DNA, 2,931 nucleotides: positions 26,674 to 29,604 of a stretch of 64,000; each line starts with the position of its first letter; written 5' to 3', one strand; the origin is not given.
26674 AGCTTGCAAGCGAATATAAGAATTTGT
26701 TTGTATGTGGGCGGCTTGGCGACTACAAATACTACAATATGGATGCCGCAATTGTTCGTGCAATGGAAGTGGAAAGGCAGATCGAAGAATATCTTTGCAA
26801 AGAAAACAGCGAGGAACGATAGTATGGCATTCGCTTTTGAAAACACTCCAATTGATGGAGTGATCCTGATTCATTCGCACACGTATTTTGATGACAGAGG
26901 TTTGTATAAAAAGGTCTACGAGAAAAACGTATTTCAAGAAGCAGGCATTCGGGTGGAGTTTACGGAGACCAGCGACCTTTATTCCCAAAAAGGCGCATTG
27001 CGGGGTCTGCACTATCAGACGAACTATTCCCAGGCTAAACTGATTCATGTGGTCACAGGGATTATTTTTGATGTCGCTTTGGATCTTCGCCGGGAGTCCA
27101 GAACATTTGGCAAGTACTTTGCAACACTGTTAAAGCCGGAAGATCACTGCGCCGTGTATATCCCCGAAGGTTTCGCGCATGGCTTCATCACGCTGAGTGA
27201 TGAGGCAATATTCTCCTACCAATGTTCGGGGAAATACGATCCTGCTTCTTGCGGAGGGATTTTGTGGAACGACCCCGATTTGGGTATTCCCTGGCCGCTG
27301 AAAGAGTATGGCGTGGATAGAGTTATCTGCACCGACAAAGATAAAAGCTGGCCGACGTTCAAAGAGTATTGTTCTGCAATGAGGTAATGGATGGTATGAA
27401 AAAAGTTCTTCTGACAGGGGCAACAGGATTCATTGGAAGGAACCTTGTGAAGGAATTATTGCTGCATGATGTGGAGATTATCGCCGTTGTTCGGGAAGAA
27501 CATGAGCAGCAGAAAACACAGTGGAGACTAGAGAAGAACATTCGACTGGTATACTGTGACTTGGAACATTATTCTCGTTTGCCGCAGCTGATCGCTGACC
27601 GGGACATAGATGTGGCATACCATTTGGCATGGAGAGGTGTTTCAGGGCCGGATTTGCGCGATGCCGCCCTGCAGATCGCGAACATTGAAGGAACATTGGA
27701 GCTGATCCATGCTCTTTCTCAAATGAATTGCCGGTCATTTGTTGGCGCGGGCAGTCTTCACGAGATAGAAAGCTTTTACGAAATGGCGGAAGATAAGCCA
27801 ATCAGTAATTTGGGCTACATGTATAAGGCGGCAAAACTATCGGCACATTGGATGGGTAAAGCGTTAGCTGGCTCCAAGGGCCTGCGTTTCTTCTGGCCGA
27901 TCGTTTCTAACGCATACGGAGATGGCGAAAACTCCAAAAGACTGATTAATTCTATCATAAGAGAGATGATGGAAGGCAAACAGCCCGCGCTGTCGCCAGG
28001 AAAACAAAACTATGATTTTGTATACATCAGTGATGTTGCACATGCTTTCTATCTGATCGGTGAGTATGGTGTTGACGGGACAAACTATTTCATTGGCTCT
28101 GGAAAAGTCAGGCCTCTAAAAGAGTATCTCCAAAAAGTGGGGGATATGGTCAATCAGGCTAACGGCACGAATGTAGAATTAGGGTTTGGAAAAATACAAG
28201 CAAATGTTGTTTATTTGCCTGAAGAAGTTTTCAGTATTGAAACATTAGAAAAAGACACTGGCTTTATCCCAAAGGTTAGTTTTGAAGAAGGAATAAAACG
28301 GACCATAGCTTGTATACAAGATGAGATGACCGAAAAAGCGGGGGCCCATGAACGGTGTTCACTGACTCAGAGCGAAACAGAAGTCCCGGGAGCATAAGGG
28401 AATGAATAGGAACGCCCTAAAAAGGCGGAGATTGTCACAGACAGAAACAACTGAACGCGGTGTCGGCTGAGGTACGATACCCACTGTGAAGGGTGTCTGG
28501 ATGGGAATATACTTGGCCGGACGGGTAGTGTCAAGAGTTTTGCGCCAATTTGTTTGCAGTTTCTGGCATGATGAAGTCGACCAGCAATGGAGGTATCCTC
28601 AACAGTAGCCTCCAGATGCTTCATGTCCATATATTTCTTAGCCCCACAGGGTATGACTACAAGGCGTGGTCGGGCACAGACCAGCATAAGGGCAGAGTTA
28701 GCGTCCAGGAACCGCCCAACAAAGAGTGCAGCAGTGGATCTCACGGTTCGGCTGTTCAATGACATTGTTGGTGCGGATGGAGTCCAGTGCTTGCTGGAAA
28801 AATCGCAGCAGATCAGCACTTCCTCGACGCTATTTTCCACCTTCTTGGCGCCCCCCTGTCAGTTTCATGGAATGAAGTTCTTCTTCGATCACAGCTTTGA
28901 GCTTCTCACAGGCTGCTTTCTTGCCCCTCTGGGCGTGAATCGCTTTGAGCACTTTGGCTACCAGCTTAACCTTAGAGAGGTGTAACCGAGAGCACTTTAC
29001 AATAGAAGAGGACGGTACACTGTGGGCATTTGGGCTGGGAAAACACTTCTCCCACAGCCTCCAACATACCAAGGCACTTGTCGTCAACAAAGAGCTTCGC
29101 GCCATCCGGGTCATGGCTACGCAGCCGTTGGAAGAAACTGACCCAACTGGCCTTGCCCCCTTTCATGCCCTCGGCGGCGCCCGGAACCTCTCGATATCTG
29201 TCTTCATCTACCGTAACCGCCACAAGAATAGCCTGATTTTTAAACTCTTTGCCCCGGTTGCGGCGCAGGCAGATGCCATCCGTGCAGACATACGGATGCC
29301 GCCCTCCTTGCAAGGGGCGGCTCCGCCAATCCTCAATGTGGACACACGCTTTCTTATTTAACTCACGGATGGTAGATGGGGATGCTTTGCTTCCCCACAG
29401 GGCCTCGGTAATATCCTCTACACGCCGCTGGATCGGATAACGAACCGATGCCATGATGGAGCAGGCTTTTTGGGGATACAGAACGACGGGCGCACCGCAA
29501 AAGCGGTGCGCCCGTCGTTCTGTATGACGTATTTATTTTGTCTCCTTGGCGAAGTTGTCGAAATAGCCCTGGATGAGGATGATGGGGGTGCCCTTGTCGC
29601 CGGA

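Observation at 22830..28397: CDP-glucose branch without 3-deoxygenation genes but with an RmlC-like epimerase, a reductase and a Glf-like mutase: candidate CDP-6-deoxyhexo(furano)se pathway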

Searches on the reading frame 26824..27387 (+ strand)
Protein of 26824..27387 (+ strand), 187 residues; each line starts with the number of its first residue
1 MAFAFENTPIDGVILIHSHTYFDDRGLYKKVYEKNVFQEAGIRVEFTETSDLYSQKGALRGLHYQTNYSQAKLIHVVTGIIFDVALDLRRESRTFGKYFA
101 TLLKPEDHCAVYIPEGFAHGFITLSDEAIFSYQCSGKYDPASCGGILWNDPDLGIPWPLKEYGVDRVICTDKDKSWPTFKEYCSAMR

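Call 4: search_protein_families(library=pfam, proteins=[window:26824-27387:+])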
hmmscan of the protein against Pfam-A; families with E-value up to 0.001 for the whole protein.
window:26824-27387:+ (187 aa): 1 family
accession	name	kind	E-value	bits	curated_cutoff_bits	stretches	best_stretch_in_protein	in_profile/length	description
PF00908.23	dTDP_sugar_isom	-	9.1e-57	191.9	27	1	8-181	2-168/168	dTDP-4-dehydrorhamnose 3,5-epimerase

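Call 5: search_protein_families(library=ncbifam, proteins=[window:26824-27387:+])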
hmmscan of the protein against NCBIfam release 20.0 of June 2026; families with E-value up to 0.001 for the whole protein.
window:26824-27387:+ (187 aa): 1 family
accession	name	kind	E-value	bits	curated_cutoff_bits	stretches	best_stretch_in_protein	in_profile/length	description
TIGR01221.1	rmlC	equivalog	8.1e-58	195.1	155.75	1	7-181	4-174/176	dTDP-4-dehydrorhamnose 3,5-epimerase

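Call 24: search_solved_structures(query=window:26824-27387:+, max_evalue=0.00001)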
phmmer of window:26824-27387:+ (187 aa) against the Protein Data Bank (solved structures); distinct sequences matched with E-value up to 0.00001: 38.
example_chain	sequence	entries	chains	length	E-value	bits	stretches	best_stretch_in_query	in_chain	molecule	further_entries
9uyw_A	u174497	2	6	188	2.3e-50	174.1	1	3-181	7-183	dTDP-4-dehydrorhamnose 3,5-epimerase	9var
1ep0_A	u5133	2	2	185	2.6e-50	174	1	3-181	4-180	DTDP-6-DEOXY-D-XYLO-4-HEXULOSE 3,5-EPIMERASE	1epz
23eg_A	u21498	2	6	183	3e-50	173.8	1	3-181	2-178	dTDP-4-dehydrorhamnose 3,5-epimerase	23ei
23ef_A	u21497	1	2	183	4.3e-50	173.3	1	3-181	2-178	dTDP-4-dehydrorhamnose 3,5-epimerase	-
9kyn_A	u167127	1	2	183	9.2e-50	172.2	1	3-181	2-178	dTDP-4-dehydrorhamnose 3,5-epimerase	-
9j9q_A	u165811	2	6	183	1.3e-49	171.7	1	3-181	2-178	dTDP-4-dehydrorhamnose 3,5-epimerase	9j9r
9j9s_A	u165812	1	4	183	3.4e-49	170.4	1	3-181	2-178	dTDP-4-dehydrorhamnose 3,5-epimerase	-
9j9u_A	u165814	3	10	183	1.2e-47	165.3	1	3-181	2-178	dTDP-4-dehydrorhamnose 3,5-epimerase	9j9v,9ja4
9j9t_A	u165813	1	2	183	5.8e-47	163.1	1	3-181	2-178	dTDP-4-dehydrorhamnose 3,5-epimerase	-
7pvi_AAA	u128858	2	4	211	2e-39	138.5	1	1-161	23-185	dTDP-4-dehydrorhamnose 3,5-epimerase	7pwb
1dzr_A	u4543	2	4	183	1.4e-37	132.4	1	8-161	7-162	DTDP-4-DEHYDRORHAMNOSE 3,5-EPIMERASE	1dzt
6c46_A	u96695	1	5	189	8.9e-37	129.8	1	7-181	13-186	dTDP-4-dehydrorhamnose 3,5-epimerase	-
1rtv_A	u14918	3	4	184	3.1e-36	128.1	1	7-179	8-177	dTDP-4-dehydrorhamnose 3,5-epimerase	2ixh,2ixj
2ixi_A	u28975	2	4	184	4.1e-36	127.7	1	9-179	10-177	DTDP-4-DEHYDRORHAMNOSE 3,5-EPIMERASE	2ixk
6din_A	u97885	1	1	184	4.3e-36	127.6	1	9-179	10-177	dTDP-4-dehydrorhamnose 3,5-epimerase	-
5buv_A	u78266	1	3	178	5e-25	91.5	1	9-176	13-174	Putative epimerase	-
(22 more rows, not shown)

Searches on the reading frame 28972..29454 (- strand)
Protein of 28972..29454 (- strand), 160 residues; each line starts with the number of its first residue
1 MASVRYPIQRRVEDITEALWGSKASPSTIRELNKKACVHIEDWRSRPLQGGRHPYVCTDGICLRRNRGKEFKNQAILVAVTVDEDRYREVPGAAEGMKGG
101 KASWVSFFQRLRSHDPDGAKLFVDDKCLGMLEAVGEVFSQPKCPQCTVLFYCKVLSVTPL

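Call 12: search_protein_families(library=pfam, proteins=[window:28972-29454:-])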
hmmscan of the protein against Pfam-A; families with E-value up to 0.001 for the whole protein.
window:28972-29454:- (160 aa): 1 family
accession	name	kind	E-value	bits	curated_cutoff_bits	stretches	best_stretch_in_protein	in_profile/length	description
PF00872.24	Transposase_mut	-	3.2e-23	82.7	21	1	10-158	118-265/379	Transposase, Mutator family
